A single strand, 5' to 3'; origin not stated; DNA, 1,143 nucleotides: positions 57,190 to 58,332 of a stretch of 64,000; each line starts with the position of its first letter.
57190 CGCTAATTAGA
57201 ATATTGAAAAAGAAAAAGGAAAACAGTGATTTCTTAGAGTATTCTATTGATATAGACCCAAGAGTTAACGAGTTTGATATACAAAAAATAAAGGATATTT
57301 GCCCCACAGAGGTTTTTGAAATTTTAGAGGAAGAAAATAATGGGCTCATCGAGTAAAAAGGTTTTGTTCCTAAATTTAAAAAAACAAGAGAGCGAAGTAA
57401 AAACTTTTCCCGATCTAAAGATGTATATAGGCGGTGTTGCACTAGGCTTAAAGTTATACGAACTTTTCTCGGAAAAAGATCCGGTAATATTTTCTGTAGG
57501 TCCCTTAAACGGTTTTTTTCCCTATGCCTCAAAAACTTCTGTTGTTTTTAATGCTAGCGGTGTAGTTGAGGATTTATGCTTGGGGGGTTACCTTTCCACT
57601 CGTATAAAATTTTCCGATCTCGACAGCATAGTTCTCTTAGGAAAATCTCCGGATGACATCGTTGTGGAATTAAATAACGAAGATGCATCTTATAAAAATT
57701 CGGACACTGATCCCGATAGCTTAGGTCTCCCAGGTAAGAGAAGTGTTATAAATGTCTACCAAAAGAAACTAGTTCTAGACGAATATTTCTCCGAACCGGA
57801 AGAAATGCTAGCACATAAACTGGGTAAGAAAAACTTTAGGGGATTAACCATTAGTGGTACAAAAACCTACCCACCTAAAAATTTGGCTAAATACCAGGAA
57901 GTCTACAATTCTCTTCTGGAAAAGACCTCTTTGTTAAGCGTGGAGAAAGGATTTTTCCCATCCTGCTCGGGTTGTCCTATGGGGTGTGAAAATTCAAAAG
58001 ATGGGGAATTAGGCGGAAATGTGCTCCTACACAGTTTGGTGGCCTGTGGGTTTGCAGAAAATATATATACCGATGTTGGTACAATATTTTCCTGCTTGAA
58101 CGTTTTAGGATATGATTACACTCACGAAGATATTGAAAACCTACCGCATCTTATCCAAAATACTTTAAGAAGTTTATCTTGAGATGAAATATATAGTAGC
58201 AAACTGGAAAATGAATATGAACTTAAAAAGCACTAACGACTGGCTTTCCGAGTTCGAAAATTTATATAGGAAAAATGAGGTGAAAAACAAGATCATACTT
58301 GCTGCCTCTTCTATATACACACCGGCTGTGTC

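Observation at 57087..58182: Ferredoxin plus truncated AOR-like protein occupying the pgk slot between gap and tpiA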

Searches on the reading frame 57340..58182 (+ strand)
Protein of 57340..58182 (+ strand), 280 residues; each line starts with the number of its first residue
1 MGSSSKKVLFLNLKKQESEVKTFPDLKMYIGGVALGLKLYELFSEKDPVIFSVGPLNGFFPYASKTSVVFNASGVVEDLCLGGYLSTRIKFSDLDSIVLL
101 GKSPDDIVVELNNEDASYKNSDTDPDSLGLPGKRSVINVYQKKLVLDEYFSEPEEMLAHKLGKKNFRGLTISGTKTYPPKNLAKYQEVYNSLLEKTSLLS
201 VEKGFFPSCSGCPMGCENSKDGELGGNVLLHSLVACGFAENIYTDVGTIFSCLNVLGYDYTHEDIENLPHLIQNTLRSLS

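Call 3: search_protein_families(library=pfam, proteins=[window:57340-58182:+], max_evalue=1)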
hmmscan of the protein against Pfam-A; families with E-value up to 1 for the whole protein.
window:57340-58182:+ (280 aa): 1 family
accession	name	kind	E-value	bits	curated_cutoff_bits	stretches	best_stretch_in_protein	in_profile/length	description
PF02730.20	AFOR_N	-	1.8e-15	57.7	29.8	1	7-119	2-127/199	Aldehyde ferredoxin oxidoreductase, N-terminal domain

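Call 4: search_protein_families(library=ncbifam, proteins=[window:57340-58182:+], max_evalue=1)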
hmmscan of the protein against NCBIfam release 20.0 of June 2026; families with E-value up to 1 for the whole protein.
window:57340-58182:+ (280 aa): 1 family
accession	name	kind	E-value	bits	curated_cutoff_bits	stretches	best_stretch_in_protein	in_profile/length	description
NF007354.0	PRK09849.1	equivalog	3.4e-08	32.5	868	1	7-122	11-139/703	aldehyde ferredoxin oxidoreductase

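Call 5: find_homologous_proteins(query=window:57340-58182:+, max_evalue=0.001)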
Query window:57340-58182:+ (280 aa): 391 proteins with E <= 0.001 among 1477 candidates; the best 120 are listed.
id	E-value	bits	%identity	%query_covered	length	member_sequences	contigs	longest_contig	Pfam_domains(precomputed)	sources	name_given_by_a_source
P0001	1.1e-182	623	100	100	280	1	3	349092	PF02730.21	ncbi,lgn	-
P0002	1.4e-124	433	68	100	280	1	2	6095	PF02730.21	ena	-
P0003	5.7e-123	428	67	100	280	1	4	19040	PF02730.21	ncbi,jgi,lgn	-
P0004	7.3e-123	427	66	100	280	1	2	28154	PF02730.21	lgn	-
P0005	4.2e-121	422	68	100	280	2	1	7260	PF02730.21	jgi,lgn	jgi:hypothetical protein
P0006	6.3e-120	418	66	100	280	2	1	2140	PF02730.21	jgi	jgi:hypothetical protein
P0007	8.2e-120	417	67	100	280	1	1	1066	PF02730.21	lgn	-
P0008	1.3e-119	417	66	100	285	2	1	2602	PF02730.21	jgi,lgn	-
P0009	3.6e-119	415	65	100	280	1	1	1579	PF02730.21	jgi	jgi:hypothetical protein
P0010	7.4e-119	414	65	100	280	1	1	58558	PF02730.21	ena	-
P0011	1.6e-118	413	65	100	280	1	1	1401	PF02730.21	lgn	-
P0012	2.8e-118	412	63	100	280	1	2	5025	PF02730.21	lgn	-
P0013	4.5e-118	412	65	100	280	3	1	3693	PF02730.21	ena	-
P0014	2.2e-117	409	64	100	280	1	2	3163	PF02730.21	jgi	jgi:aldehyde:ferredoxin oxidoreductase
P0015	8.8e-117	407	63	100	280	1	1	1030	PF02730.21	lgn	-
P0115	6.9e-97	342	55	99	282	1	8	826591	PF02730.21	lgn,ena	-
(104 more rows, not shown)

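Call 6: search_solved_structures(query=window:57340-58182:+, max_evalue=1, show_alignments=3)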
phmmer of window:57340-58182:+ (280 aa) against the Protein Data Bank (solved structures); distinct sequences matched with E-value up to 1: 8.
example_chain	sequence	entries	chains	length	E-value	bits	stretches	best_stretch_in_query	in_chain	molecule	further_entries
1aor_A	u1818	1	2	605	0.00036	23.2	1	43-117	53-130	ALDEHYDE FERREDOXIN OXIDOREDUCTASE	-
4z3w_A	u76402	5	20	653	0.0022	20.6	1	19-120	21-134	Benzoyl-CoA reductase, putative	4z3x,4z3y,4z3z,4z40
1b25_A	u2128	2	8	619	0.0074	18.9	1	7-118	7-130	PROTEIN (FORMALDEHYDE FERREDOXIN OXIDOREDUCTASE) | FORMALDEHYDE FERREDOXIN OXIDOREDUCTASE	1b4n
6x6u_A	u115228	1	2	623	0.0082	18.7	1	42-120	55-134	Formaldehyde:ferredoxin oxidoreductase wor5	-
6x1o_A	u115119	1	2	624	0.0083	18.7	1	42-120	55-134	Formaldehyde:ferredoxin oxidoreductase wor5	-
9q1t_A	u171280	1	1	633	0.024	17.2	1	24-104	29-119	Tungsten-dependent aldehyde oxidoreductase WOR83 from Haloferax volcanii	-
9mqx_D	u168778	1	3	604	0.041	16.5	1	42-118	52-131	Aldehyde:ferredoxin oxidoreductase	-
8c0z_A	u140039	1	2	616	0.078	15.5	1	44-120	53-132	Aldehyde:ferredoxin oxidoreductase,tungsten-containing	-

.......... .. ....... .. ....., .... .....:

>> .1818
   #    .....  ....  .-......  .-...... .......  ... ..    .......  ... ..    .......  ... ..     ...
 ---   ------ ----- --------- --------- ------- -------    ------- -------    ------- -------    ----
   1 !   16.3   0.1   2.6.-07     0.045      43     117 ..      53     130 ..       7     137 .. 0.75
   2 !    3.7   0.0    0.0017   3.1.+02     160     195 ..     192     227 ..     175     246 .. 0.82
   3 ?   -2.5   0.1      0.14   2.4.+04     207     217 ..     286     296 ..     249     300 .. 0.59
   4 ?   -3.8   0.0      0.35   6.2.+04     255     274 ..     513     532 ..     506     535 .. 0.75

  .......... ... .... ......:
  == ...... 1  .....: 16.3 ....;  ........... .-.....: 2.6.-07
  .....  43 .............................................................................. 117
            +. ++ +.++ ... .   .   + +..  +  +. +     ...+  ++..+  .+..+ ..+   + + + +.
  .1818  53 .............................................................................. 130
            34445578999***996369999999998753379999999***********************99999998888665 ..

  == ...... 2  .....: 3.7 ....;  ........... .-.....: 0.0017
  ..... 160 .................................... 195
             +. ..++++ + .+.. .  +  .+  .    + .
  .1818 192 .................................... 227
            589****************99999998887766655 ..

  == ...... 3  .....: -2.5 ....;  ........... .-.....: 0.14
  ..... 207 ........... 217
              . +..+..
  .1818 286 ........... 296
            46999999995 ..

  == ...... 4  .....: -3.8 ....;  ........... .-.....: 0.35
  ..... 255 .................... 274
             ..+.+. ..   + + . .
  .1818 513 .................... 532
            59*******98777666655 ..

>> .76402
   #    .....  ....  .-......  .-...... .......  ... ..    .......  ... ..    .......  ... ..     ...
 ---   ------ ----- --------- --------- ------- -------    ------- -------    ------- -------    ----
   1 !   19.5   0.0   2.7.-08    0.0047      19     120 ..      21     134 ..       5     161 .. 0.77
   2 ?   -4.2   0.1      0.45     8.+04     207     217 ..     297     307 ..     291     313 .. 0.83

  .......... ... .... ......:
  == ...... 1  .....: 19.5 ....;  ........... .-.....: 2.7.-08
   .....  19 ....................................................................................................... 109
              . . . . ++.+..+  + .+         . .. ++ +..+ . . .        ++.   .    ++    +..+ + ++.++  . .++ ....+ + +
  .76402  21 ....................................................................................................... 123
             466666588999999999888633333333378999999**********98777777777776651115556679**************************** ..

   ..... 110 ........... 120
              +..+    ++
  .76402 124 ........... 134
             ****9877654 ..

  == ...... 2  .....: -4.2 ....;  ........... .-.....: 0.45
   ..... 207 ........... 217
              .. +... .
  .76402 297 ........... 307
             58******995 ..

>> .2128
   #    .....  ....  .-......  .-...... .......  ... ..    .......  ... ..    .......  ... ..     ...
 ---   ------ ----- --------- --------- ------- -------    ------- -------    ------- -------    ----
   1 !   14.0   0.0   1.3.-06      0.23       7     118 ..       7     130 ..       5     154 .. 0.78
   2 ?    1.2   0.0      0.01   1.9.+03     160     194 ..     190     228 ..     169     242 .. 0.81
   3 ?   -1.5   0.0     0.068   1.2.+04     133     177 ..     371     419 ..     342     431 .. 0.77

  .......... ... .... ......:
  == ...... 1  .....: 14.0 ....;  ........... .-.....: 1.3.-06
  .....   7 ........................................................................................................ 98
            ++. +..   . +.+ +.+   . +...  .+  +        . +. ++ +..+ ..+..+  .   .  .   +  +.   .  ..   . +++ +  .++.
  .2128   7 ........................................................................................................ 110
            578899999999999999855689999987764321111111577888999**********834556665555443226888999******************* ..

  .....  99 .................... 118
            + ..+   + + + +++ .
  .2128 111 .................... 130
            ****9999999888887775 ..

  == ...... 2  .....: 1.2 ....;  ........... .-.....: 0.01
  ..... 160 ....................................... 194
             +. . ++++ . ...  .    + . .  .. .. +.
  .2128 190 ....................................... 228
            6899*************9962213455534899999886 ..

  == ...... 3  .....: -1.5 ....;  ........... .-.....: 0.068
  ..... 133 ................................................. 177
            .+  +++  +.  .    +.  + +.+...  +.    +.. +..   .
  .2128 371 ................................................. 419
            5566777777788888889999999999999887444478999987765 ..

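Call 9: find_encoding_contigs(protein=P0001, flank=10000, max_places=3)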
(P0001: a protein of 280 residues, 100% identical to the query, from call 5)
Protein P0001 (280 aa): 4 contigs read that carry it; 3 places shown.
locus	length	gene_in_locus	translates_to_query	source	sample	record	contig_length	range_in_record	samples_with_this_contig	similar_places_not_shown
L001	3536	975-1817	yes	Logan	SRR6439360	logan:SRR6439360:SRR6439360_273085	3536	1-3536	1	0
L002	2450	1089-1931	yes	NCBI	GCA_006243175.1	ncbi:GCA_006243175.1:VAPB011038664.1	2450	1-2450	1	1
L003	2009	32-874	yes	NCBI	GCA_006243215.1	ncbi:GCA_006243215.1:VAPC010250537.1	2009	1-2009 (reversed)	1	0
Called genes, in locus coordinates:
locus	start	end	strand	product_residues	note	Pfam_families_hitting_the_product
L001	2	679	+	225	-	?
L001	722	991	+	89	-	-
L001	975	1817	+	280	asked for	PF02730:AFOR_N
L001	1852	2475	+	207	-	PF00121:TIM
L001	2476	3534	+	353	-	?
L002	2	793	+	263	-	?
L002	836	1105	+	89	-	-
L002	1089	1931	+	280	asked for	PF02730:AFOR_N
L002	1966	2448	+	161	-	?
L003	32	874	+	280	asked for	PF02730:AFOR_N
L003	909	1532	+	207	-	PF00121:TIM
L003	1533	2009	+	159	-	?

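Call 10: find_encoding_contigs(protein=P0115, flank=10000, max_places=3)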
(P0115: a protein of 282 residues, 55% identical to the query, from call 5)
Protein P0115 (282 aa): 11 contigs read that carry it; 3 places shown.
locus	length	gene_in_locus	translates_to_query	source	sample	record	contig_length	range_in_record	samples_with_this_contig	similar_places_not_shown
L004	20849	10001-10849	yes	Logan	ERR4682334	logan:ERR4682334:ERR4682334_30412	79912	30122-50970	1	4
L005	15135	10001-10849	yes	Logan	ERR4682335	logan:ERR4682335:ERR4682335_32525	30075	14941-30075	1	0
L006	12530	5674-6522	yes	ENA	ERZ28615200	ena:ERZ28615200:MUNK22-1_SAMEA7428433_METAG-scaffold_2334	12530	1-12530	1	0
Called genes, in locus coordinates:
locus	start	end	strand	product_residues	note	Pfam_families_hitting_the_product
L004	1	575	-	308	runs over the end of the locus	PF02388:FemAB (weak)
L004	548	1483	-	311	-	PF02388:FemAB, PF13480:Acetyltransf_6, PF02388:FemAB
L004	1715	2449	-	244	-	PF00535:Glycos_transf_2, PF02709:Glyco_transf_7C (faint), PF10111:Glyco_tranf_2_2, PF13506:Glyco_transf_21 (weak), PF13641:Glyco_tranf_2_3, PF13632:Glyco_trans_2_3 (weak)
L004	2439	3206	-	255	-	PF00398:RrnaAD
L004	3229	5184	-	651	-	PF00580:UvrD-helicase, PF13086:AAA_11 (faint), PF13245:AAA_19, PF13604:AAA_30 (faint), PF01443:Viral_helicase1 (faint), PF13361:UvrD_C, PF13538:UvrD_C_2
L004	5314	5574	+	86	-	-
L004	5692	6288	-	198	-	-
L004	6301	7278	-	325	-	PF00768:Peptidase_S11, PF13354:Beta-lactamase2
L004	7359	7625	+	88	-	PF00085:Thioredoxin, PF13098:Thioredoxin_2, PF13728:TraF (weak), PF13905:Thioredoxin_8 (faint), PF14595:Thioredoxin_9 (weak)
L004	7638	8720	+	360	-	PF00044:Gp_dh_N, PF02800:Gp_dh_C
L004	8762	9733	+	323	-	PF00162:PGK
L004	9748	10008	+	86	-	-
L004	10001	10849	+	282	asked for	PF02730:AFOR_N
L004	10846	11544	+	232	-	PF00121:TIM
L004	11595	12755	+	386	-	PF03816:LytR_cpsA_psr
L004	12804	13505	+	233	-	PF21694:DNA_pol3_delta_C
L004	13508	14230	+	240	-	PF04203:Sortase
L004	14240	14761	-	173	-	-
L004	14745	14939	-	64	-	-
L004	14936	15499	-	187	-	-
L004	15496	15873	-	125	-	-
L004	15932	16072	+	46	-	-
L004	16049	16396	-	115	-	PF01649:Ribosomal_S20p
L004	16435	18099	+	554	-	PF03023:MurJ, PF13440:Polysacc_synt_3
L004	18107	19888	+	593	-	PF00009:GTP_EFTU, PF01926:MMR_HSR1 (weak), PF14492:EFG_III (weak), PF00679:EFG_C, PF06421:LepA_C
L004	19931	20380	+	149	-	-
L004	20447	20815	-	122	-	-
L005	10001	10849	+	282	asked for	PF02730:AFOR_N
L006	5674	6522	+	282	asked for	PF02730:AFOR_N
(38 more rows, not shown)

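Call 14: find_related_loci(query=A1, collection=genome_contigs, flank=6000)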
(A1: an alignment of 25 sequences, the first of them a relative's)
Query A1 (280 aa) in genome_contigs; peptide patterns used: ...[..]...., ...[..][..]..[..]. (x = any residue, [..] = any of these).
138 stretches matched a pattern; 70 encode a relative of the query (tblastn E <= 1e-3); 70 distinct loci.
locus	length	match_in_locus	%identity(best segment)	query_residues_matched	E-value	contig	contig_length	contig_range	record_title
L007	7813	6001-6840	67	1-280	5e-128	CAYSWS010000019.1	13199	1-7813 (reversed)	MAG TPA_asm: uncultured Candidatus Saccharibacteria bacterium isolate SRP214966_co1_463 genome assembly, contig: NODE_72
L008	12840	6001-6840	65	1-280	2e-122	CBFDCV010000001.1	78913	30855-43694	MAG TPA_asm: uncultured candidate division WWE3 bacterium isolate SRR26215684_binner13_Refined_38 genome assembly, conti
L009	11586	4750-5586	64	1-279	2e-118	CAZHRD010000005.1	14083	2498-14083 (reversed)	MAG TPA_asm: uncultured Candidatus Saccharibacteria bacterium isolate binchicken_co129_933 genome assembly, contig: NODE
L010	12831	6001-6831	57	4-280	1e-105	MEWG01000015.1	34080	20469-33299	MAG: candidate division WWE3 bacterium RIFOXYD1_FULL_39_9 rifoxyd1_full_scaffold_2146, whole genome shotgun sequence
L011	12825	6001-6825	58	5-279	1e-104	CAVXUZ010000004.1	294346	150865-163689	MAG: uncultured candidate division WWE3 bacterium isolate MFD04716.bin.1.185 genome assembly, contig: contig_23343, whol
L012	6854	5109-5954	57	1-280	2e-104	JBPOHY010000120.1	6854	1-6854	MAG: candidate division WWE3 bacterium isolate MAG_425 c_000000405768, whole genome shotgun sequence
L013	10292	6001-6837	57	1-279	6e-104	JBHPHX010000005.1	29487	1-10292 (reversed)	Patescibacteria group bacterium isolate SAG AM-312-C07 AM-312-C07_NODE_5, whole genome shotgun sequence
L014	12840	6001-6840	54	1-280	2e-103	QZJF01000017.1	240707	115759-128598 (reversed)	MAG: candidate division WWE3 bacterium isolate SURF_46 Ga0104751_1000015, whole genome shotgun sequence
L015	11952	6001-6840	55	1-279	8e-103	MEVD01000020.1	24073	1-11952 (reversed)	MAG: candidate division WWE3 bacterium RIFCSPHIGHO2_02_FULL_38_14 rifcsphigho2_02_scaffold_5947, whole genome shotgun se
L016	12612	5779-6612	54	3-280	3e-102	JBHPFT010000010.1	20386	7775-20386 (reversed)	Patescibacteria group bacterium isolate SAG AM-311-K10 NODE_10_length_20386_cov_33.350696, whole genome shotgun sequence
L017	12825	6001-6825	56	6-280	5e-102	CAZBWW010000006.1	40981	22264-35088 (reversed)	MAG TPA_asm: uncultured Candidatus Saccharibacteria bacterium isolate SRP329715_co1_384 genome assembly, contig: NODE_12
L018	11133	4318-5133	56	5-276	6e-102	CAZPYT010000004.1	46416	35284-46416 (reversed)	MAG TPA_asm: uncultured Candidatus Saccharibacteria bacterium isolate SRP319275_co4_261 genome assembly, contig: NODE_43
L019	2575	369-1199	56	4-280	2e-105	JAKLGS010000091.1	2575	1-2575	MAG: Patescibacteria group bacterium isolate RA.bin45 RA.bin45_91, whole genome shotgun sequence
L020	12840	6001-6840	54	1-280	8e-102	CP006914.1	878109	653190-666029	Candidate division WWE3 bacterium RAAC2_WWE3_1 chromosome, complete genome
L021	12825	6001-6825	57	6-280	1e-101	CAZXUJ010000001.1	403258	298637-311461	MAG TPA_asm: uncultured Candidatus Saccharibacteria bacterium isolate SRP192515_co1_190 genome assembly, contig: NODE_6_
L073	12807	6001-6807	33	1-272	8e-43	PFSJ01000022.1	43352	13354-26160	MAG: candidate division WWE3 bacterium CG_4_9_14_0_2_um_filter_35_11 CG_4_9_14_0.2_um_filter_scaffold_229_c, whole genom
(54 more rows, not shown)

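Call 22: search_protein_representatives(alignment_id=A1)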
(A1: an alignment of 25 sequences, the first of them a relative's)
Query: 25 sequences, 280 profile positions. Proteins with E-value up to 0.001 (for the whole library): 1315; up to 1e-10: 140; up to 1e-30: 46. The best 150 are listed.
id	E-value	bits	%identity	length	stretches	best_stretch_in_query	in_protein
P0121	2.3e-124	430.7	-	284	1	2-279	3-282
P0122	3.0e-105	368.0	-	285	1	3-279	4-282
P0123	6.9e-103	360.3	-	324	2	62-279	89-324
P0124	2.8e-97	341.9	-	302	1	6-279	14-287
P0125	1.7e-96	339.3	-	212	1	70-280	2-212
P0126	2.3e-89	315.9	-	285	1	1-279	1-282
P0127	2.9e-87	309.0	-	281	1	3-275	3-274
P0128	1.0e-75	271.1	-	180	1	99-279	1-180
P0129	8.7e-72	258.2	-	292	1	1-274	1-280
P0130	3.6e-71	256.2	-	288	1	5-275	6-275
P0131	1.0e-70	254.7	-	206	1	5-198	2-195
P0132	1.2e-69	251.2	-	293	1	2-275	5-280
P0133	1.3e-69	251.1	-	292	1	1-270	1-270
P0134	8.0e-68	245.2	-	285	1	4-280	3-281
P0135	8.5e-67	241.8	-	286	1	1-275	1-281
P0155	1.1e-42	162.7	-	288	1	5-270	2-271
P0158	2.6e-38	148.4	-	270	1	5-272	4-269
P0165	8.0e-33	130.4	-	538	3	7-199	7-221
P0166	1.8e-31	125.9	-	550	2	4-198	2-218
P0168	3.5e-26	108.6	-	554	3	5-197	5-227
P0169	1.6e-25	106.5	-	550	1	2-192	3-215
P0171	1.5e-22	96.7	-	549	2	3-198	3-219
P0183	1.6e-18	83.5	-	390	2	5-123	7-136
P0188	2.4e-17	79.6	-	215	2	184-267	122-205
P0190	5.2e-17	78.5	-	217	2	174-272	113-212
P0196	6.1e-15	71.7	-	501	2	9-217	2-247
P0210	2.5e-13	66.5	-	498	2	7-172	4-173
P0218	8.6e-13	64.7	-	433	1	7-123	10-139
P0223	1.9e-12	63.5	-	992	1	5-194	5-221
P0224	2.9e-12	62.9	-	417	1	6-193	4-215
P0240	1.9e-11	60.2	-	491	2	6-123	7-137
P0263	1.6e-10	57.2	-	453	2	3-125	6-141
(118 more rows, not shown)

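Call 23: predict_structure(alignment_id=A1)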
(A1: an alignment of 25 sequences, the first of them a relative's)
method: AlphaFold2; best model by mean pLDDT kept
length: 280 residues; sequences in the alignment: 25
mean_pLDDT: 69.8   pTM: 0.68
mean pLDDT of the five models: 69.8, 68.9, 68.4, 67.4, 66.8
residues with pLDDT >= 90: 101; 70-90: 59; 50-70: 31; < 50: 89
segments of 3 or more residues with pLDDT < 50: 1-3, 56-63, 199-273
pLDDT, mean of each block of 10 residues (from residue 1): 76 97 89 90 96 62 74 90 81 93 96 95 90 85 84 87 96 72 64 57 38 37 31 27 28 31 40 48
secondary structure, 60 per line:
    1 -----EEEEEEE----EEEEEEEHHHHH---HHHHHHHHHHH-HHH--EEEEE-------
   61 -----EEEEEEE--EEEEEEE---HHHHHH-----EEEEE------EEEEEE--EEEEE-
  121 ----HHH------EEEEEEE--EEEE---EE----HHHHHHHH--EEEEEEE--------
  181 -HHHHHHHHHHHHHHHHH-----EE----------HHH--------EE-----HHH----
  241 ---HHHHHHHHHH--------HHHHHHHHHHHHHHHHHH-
elements in order: E6-12 E17-23 H24-28 H32-42 E49-53 E66-72 E75-81 H85-90 E96-100 E107-112 E115-119 E134-140 E143-146 H156-163 E166-172 H182-198 H244-253 H262-279

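Call 25: search_protein_families(library=pfam, proteins=[P0165, P0166, P0168, P0169, P0171, P0158, P0155], max_evalue=0.01)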
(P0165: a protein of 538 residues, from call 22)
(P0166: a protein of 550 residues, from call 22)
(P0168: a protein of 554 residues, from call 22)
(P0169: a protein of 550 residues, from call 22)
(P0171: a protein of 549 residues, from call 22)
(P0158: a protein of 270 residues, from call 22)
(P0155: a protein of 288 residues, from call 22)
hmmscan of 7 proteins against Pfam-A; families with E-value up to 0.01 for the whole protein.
P0165 (538 aa): 2 families
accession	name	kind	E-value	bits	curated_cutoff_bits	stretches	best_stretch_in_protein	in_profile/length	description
PF02730.20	AFOR_N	-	3.9e-38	131.6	29.8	1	7-193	2-196/199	Aldehyde ferredoxin oxidoreductase, N-terminal domain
PF01314.23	AFOR_C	-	5.4e-14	52.6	27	1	215-370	10-189/385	Aldehyde ferredoxin oxidoreductase, domains 2 & 3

P0166 (550 aa): 2 families
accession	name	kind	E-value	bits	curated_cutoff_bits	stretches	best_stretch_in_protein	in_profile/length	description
PF02730.20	AFOR_N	-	2.2e-45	155.3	29.8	1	5-192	2-197/199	Aldehyde ferredoxin oxidoreductase, N-terminal domain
PF01314.23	AFOR_C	-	6.9e-18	65.4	27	1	225-548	17-363/385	Aldehyde ferredoxin oxidoreductase, domains 2 & 3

P0168 (554 aa): 2 families
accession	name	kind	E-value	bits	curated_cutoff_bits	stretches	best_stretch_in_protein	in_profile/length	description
PF02730.20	AFOR_N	-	5.2e-37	128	29.8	1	8-203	3-198/199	Aldehyde ferredoxin oxidoreductase, N-terminal domain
PF01314.23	AFOR_C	-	6.6e-26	91.8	27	1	231-544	19-363/385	Aldehyde ferredoxin oxidoreductase, domains 2 & 3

P0169 (550 aa): 2 families
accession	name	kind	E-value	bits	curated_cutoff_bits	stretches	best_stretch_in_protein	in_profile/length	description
PF02730.20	AFOR_N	-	9.8e-45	153.2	29.8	1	8-196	2-198/199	Aldehyde ferredoxin oxidoreductase, N-terminal domain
PF01314.23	AFOR_C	-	1.1e-12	48.3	27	1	300-534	96-350/385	Aldehyde ferredoxin oxidoreductase, domains 2 & 3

P0171 (549 aa): 2 families
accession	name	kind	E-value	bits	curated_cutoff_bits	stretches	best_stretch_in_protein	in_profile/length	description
PF02730.20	AFOR_N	-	1.8e-33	116.4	29.8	1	7-194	2-198/199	Aldehyde ferredoxin oxidoreductase, N-terminal domain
PF01314.23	AFOR_C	-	1.4e-10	41.4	27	1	300-544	96-365/385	Aldehyde ferredoxin oxidoreductase, domains 2 & 3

P0158 (270 aa): 1 family
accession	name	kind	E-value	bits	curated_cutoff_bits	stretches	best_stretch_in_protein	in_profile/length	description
PF02730.20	AFOR_N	-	1.3e-10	41.7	29.8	1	6-118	2-128/199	Aldehyde ferredoxin oxidoreductase, N-terminal domain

P0155 (288 aa): 1 family
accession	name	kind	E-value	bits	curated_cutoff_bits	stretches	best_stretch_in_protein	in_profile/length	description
PF02730.20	AFOR_N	-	2.5e-10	40.9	29.8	1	4-126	2-131/199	Aldehyde ferredoxin oxidoreductase, N-terminal domain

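Call 26: find_encoding_contigs(protein=P0165, flank=8000, max_places=3)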
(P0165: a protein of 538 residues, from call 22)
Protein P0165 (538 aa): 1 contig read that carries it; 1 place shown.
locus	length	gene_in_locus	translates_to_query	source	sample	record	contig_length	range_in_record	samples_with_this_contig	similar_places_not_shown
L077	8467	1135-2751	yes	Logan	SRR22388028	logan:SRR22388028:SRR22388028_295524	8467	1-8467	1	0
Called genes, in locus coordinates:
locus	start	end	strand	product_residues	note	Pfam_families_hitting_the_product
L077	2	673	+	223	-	?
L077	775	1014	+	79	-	-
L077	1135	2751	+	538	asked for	PF02730:AFOR_N, PF01314:AFOR_C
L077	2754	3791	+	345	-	PF03816:LytR_cpsA_psr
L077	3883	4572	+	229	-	PF21694:DNA_pol3_delta_C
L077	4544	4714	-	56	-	-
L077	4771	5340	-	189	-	PF04350:PilO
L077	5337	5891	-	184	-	-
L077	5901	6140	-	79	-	PF01649:Ribosomal_S20p (weak)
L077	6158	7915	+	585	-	PF03023:MurJ, PF13440:Polysacc_synt_3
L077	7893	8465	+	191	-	?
